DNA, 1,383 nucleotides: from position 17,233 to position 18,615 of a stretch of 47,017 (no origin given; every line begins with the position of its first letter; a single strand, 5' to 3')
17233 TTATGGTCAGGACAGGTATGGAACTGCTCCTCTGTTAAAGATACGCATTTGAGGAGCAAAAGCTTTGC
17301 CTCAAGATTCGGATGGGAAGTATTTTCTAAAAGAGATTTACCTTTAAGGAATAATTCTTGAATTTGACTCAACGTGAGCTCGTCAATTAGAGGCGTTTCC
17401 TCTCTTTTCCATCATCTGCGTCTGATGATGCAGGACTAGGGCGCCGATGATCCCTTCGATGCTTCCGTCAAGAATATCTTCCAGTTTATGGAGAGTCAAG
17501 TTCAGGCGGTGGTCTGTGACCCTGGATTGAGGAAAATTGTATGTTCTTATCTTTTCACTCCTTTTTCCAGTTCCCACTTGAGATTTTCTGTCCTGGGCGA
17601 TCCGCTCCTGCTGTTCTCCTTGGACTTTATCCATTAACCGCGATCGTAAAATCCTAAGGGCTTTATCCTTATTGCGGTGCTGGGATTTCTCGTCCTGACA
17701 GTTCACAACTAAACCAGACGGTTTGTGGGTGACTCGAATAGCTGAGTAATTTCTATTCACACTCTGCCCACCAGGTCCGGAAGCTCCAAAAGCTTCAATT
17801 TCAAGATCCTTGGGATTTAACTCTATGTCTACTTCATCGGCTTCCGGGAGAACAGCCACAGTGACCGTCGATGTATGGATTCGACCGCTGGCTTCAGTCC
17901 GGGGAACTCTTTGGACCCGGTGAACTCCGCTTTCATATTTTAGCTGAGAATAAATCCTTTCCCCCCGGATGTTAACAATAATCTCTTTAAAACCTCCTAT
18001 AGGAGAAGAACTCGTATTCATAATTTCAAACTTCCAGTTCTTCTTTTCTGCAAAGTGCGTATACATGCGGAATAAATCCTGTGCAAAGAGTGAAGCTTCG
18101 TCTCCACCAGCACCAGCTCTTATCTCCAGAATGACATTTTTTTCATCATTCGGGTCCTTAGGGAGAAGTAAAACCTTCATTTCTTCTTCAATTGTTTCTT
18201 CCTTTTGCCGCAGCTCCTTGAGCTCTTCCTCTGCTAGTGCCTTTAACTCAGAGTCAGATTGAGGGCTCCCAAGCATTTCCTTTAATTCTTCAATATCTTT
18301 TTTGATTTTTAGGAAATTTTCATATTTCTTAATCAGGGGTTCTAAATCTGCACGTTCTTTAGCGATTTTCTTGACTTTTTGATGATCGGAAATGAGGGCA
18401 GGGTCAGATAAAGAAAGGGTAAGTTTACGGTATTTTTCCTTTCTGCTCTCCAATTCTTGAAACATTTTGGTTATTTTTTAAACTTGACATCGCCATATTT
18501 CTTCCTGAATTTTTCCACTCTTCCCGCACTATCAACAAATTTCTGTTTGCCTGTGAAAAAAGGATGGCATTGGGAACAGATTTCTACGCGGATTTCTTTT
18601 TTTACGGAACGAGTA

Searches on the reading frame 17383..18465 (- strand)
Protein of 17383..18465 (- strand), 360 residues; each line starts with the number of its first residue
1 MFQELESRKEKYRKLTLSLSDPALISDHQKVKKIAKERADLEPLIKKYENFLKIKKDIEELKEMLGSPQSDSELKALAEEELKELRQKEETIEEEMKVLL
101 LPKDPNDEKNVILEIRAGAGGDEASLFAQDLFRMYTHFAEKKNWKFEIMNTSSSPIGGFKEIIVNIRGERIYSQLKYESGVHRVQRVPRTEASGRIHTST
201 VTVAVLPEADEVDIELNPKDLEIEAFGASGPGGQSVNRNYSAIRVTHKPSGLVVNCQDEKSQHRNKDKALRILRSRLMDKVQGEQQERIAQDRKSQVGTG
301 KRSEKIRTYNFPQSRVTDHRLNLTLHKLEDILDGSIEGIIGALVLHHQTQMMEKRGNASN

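Call 14: search_protein_families(library=pfam, proteins=[window:17383-18465:-])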
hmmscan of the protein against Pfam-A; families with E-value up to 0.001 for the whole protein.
window:17383-18465:- (360 aa): 2 families
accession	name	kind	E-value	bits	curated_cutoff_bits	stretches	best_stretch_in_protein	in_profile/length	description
PF03462.23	PCRF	-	8.2e-77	257.8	24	1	9-203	2-194/194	PCRF domain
PF00472.26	RF-1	-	1.1e-39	135.4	35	1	210-320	1-116/116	RF-1 domain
